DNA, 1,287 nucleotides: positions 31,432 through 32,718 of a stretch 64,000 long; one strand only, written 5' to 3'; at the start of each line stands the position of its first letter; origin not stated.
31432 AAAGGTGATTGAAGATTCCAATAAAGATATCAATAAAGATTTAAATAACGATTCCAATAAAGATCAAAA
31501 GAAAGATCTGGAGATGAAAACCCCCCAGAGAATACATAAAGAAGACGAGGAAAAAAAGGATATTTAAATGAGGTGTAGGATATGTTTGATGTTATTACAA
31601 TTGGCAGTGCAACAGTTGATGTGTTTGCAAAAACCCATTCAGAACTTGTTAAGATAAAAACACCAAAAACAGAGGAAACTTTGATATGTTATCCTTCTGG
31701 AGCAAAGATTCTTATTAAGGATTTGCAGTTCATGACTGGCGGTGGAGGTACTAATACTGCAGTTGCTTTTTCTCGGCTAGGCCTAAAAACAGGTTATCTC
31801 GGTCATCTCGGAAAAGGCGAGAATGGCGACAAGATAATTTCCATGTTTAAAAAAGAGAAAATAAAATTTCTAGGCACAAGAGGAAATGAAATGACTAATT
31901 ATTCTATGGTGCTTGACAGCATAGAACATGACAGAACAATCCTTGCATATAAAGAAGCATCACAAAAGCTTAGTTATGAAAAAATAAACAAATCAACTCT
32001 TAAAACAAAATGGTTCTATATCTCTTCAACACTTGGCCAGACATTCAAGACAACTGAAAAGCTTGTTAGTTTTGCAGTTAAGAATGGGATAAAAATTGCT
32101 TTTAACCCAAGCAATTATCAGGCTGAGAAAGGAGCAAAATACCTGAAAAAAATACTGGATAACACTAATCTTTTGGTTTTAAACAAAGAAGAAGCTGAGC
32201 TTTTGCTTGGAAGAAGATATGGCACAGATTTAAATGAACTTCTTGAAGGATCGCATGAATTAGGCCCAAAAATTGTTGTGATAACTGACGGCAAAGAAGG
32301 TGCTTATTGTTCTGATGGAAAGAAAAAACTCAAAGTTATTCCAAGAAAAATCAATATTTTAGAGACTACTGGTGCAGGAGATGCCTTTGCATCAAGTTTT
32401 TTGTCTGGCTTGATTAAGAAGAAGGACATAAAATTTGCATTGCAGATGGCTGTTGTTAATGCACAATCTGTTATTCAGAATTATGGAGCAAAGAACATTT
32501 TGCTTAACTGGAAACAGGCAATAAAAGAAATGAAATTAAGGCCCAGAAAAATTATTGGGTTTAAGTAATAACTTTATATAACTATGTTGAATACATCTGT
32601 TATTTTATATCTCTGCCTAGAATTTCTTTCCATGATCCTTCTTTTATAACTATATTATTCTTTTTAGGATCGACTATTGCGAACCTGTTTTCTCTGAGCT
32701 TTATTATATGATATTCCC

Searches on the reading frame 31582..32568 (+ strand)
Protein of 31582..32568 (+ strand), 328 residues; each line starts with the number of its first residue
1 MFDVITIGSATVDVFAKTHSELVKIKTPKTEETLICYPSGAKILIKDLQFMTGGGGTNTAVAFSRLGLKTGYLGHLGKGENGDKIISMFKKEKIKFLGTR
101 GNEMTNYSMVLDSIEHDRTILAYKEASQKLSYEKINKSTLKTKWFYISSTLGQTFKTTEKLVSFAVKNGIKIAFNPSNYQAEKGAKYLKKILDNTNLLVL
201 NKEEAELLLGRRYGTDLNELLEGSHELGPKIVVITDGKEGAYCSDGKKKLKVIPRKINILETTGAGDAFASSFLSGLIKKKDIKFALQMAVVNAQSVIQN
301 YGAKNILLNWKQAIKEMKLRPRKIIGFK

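Call 26: search_protein_families(library=pfam, proteins=[window:31582-32568:+], max_evalue=0.001)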
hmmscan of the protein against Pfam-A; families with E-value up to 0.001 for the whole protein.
window:31582-32568:+ (328 aa): 2 families
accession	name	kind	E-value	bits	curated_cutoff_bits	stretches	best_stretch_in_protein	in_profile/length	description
PF00294.29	PfkB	-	6.1e-43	147.7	25.8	1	40-305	23-297/302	pfkB family carbohydrate kinase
PF08543.17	Phos_pyr_kin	-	1.6e-07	31.4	27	1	181-299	106-233/246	Phosphomethylpyrimidine kinase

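Call 35: find_encoding_contigs(protein=window:31582-32565:+, flank=1000, max_places=3)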
Protein window:31582-32565:+ (328 aa): no gene with exactly this product is on record in the collection.
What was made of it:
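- Tried and rejected: An exact-sequence look-up of a neighbouring gene, to locate the source contig, found nothing (call 35).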
